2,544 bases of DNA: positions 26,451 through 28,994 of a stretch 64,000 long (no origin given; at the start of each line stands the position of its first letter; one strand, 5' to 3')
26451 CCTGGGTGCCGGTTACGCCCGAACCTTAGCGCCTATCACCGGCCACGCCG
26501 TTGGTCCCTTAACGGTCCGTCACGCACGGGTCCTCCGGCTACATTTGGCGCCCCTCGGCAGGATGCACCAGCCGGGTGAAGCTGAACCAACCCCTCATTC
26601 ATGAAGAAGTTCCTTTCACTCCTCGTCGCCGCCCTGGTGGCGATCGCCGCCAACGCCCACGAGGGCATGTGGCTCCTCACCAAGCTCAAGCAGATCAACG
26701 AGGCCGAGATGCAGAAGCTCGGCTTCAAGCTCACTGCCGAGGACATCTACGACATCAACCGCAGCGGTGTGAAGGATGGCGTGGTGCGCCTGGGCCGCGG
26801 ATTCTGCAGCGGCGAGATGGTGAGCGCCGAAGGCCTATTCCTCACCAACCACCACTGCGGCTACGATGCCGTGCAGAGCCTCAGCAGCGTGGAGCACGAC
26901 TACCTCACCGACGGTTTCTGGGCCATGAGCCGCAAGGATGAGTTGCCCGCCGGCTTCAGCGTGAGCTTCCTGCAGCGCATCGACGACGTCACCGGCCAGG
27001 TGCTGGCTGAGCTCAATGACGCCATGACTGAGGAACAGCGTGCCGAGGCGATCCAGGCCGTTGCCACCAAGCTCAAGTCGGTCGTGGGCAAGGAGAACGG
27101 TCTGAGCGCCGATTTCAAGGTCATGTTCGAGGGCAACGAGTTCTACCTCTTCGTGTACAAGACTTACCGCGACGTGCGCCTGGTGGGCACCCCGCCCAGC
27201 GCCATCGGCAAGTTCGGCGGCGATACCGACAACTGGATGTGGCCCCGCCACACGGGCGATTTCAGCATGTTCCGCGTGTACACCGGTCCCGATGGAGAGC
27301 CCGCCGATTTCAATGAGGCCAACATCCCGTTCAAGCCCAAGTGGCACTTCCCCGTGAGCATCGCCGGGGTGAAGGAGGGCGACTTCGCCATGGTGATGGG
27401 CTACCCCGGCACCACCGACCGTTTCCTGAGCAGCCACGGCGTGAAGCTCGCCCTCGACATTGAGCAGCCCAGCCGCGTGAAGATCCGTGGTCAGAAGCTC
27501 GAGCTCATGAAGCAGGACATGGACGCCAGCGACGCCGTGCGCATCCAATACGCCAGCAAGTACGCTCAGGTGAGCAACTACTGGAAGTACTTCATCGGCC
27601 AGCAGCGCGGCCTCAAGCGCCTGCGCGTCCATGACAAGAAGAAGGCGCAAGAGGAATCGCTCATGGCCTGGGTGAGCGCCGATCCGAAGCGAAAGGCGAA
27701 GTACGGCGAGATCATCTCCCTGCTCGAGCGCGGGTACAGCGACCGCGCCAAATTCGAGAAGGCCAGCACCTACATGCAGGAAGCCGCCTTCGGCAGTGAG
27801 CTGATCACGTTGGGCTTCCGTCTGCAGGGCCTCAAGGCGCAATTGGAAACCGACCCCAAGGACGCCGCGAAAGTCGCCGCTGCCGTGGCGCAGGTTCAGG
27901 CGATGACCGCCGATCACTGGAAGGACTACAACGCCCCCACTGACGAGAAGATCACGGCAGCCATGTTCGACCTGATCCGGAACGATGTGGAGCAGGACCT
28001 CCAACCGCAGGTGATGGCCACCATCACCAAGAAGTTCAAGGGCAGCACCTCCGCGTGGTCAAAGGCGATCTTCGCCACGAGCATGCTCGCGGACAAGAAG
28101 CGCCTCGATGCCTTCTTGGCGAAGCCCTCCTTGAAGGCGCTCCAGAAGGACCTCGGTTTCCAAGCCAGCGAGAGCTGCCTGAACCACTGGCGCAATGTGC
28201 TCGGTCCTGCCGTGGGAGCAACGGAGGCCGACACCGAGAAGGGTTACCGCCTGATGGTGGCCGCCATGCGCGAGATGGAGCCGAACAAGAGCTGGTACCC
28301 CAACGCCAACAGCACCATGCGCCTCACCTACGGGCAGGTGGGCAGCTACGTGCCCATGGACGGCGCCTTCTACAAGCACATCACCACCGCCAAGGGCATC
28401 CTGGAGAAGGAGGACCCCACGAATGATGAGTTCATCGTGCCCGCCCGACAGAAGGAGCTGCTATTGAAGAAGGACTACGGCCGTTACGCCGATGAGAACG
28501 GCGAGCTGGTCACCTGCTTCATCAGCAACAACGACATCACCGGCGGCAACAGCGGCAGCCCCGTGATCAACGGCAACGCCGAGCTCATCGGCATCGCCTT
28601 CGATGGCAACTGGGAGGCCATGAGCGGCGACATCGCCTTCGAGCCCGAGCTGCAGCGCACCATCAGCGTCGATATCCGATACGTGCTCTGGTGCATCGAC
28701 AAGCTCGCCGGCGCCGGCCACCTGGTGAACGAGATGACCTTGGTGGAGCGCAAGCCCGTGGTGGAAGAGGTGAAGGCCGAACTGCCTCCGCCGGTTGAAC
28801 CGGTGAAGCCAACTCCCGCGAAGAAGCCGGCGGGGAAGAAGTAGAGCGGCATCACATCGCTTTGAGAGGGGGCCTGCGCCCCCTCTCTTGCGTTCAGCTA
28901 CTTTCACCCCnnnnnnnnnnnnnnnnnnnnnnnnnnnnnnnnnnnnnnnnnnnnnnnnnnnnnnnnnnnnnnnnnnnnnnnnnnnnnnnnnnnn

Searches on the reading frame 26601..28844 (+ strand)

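Call 3: search_protein_families(library=pfam, proteins=[window:26601-28844:+], max_evalue=0.01)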
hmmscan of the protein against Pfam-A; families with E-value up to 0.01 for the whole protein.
window:26601-28844:+ (747 aa): 4 families
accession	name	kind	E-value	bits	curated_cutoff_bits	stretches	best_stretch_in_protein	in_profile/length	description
PF10459.15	Peptidase_S46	-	2.1e-238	794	22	1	19-713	1-697/698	Peptidase S46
PF00089.32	Trypsin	-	2.7e-06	27.8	20.6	0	642-669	171-198/220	Trypsin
PF13365.12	Trypsin_2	-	2e-05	25.8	27.6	0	641-665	120-144/144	Trypsin-like peptidase domain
PF00949.27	Peptidase_S7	-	0.0098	16.2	20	0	640-669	87-116/131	Peptidase S7, Flavivirus NS3 serine protease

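Call 4: search_protein_families(library=ncbifam, proteins=[window:26601-28844:+], max_evalue=0.01)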
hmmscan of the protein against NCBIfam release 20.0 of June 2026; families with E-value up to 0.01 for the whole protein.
window:26601-28844:+ (747 aa): 2 families
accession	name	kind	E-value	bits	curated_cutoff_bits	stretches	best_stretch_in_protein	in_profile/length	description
NF053519.1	DipepPtdsDpp7Prph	equivalog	1.2e-244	814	1200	1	5-715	5-708/708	dipeptidyl-peptidase Dpp7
NF045841.1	Ig_SerProt_MIP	equivalog_domain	0.00036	20.3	125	1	593-674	261-338/401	MIP family Ig-specific serine endopeptidase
